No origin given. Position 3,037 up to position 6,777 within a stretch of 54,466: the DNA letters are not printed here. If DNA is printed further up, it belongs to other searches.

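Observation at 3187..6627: Corrinoid reductive activase with a whole GltD-like NAD(P)H/FAD/Fe-S module inserted into its ASKHA domain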

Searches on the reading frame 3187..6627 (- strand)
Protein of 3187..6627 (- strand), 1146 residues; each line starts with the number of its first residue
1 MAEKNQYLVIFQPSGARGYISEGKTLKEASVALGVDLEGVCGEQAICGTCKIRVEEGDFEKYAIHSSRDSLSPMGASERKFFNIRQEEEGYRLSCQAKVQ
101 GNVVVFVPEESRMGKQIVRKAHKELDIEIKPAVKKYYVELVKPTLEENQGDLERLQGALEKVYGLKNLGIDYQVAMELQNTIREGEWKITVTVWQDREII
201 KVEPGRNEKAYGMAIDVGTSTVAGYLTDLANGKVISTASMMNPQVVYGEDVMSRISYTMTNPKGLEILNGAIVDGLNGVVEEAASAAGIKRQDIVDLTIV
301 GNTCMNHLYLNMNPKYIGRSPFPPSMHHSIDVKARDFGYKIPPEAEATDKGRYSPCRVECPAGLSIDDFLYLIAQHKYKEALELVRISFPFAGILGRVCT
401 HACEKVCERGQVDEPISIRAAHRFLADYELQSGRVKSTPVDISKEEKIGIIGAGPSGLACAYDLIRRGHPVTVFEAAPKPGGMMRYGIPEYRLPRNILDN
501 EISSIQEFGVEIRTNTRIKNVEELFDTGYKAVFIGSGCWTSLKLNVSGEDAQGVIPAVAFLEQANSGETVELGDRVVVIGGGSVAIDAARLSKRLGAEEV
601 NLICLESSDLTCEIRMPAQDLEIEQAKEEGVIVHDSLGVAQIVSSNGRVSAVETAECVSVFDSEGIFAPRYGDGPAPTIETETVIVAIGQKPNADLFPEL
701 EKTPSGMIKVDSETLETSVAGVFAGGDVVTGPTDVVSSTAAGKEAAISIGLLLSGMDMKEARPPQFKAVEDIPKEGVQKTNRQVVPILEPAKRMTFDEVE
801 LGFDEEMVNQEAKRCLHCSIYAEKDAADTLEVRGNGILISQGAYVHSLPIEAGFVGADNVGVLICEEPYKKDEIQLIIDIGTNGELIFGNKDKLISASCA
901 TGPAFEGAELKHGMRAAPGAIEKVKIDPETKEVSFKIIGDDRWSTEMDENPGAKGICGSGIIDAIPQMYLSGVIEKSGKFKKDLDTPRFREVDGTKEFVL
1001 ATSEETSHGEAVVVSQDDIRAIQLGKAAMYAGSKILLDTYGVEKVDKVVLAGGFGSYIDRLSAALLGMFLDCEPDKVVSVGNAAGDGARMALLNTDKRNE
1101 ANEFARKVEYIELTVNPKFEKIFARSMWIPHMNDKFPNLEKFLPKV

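Call 5: search_protein_families(library=pfam, proteins=[window:3187-6627:-], max_evalue=0.01)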
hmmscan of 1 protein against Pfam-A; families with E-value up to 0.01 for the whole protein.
window:3187-6627:- (1146 aa): 17 families
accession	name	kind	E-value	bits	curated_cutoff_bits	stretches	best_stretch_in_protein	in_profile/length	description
PF14574.11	RACo_C_ter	-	1e-93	313.6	27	1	873-1139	1-260/261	C-terminal domain of RACo the ASKHA domain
PF17651.6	Raco_middle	-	5.3e-49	166.4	26.8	1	211-346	1-136/163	RACo middle region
PF07992.20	Pyr_redox_2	-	1.2e-29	104.1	26.1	1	448-741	3-290/291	Pyridine nucleotide-disulphide oxidoreductase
PF17650.6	RACo_linker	-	2.5e-27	95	26.2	1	124-208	3-85/86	RACo linker region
PF14691.11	Fer4_20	-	1.2e-19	70.7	25.8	1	354-432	30-111/113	Dihydroprymidine dehydrogenase domain II, 4Fe-4S cluster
PF00070.33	Pyr_redox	-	6e-11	43.1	22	2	447-522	1-67/82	Pyridine nucleotide-disulphide oxidoreductase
PF13450.12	NAD_binding_8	-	1.3e-09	38.6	21.9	1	450-485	1-36/68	NAD(P)-binding Rossmann-like domain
PF13738.12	Pyr_redox_3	-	5.7e-09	36.1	30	1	563-726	155-305/305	Pyridine nucleotide-disulphide oxidoreductase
PF01266.30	DAO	-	8.9e-09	35.8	27.9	1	448-482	2-37/353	FAD dependent oxidoreductase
PF00111.32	Fer2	-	3.9e-07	30.4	21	1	21-100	13-77/77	2Fe-2S iron-sulfur cluster binding domain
PF01593.30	Amino_oxidase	-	7.7e-06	25.9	19.8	1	456-484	2-30/443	Flavin containing amine oxidoreductase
PF12831.13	FAD_oxidored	-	7.6e-05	22.6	27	1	450-487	4-41/416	FAD dependent oxidoreductase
PF01946.23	Thi4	-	7.6e-05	22.5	26.2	1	445-487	17-60/235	Thi4 family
PF03486.20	HI0933_like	-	0.0001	22.3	50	1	448-481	3-36/244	HI0933-like protein Rossmann domain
PF01262.27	AlaDh_PNT_C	-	0.00077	19.4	23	0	575-598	30-53/214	Alanine dehydrogenase/PNT, C-terminal domain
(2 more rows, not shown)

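Call 6: search_protein_families(library=ncbifam, proteins=[window:3187-6627:-], max_evalue=0.01)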
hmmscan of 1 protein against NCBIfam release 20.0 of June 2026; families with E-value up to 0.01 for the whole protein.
window:3187-6627:- (1146 aa): 86 families (the best 25 are shown)
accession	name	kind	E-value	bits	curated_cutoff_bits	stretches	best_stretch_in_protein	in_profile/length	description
NF009410.0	PRK12771.1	subfamily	2.9e-129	432.2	516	1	348-819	42-512/566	NAD(P)-binding protein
NF040756.1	corr_regen_AcsV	exception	9.2e-127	424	800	2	829-1135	330-630/632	corrinoid activation/regeneration protein AcsV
NF009454.0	PRK12814.1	equivalog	1.9e-106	357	916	1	354-825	102-579/657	putative NADPH-dependent glutamate synthase small subunit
NF010590.0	PRK13984.1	equivalog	1.3e-91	307.6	946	1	355-754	197-607/611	putative oxidoreductase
TIGR01316.1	gltA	equivalog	6.5e-86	288.9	471.75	1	351-749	33-445/449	NADPH-dependent glutamate synthase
NF009414.0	PRK12778.1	equivalog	4.8e-83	279.7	1103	2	353-750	336-746/752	bifunctional dihydroorotate dehydrogenase B NAD binding subunit/NADPH-dependent glutamate synthase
TIGR03315.1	Se_ygfK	equivalog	1.4e-75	254.5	835.3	1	354-824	445-892/1012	putative selenate reductase subunit YgfK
NF009413.0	PRK12775.1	equivalog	2.3e-60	204.5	1895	1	344-754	329-755/1006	putative trifunctional 2-polyprenylphenol hydroxylase/glutamate synthase subunit beta/ferritin domain-containing protein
TIGR01318.1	gltD_gamma_fam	subfamily_domain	9.9e-58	195.8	482.95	1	354-749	48-461/467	glutamate synthase, small subunit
TIGR01317.1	GOGAT_sm_gam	subfamily_domain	4.2e-56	190.8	447.7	1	358-755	54-480/485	glutamate synthase small subunit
NF009409.0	PRK12770.1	subfamily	1.3e-52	179.1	343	1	443-755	16-352/360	putative glutamate synthase subunit beta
NF009408.0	PRK12769.1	equivalog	1.2e-51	175.6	1003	1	350-753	230-651/659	formate-dependent uric acid utilization protein AegA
NF009415.0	PRK12779.1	equivalog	2e-51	174.9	1519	1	358-749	212-622/944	putative bifunctional glutamate synthase subunit beta/2-polyprenylphenol hydroxylase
NF045663.1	diclust_near_Sec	equivalog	5.3e-49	167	530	2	353-543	17-202/759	pyridine nucleotide-disulfide oxidoreductase/dicluster-binding protein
NF009451.0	PRK12809.1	equivalog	1.3e-46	159.2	1154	1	355-749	218-630/639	formate-dependent uric acid utilization protein YgfT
TIGR04270.1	Rama_corrin_act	subfamily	6.8e-31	107.2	500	2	855-1127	149-414/534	methylamine methyltransferase corrinoid protein reductive activase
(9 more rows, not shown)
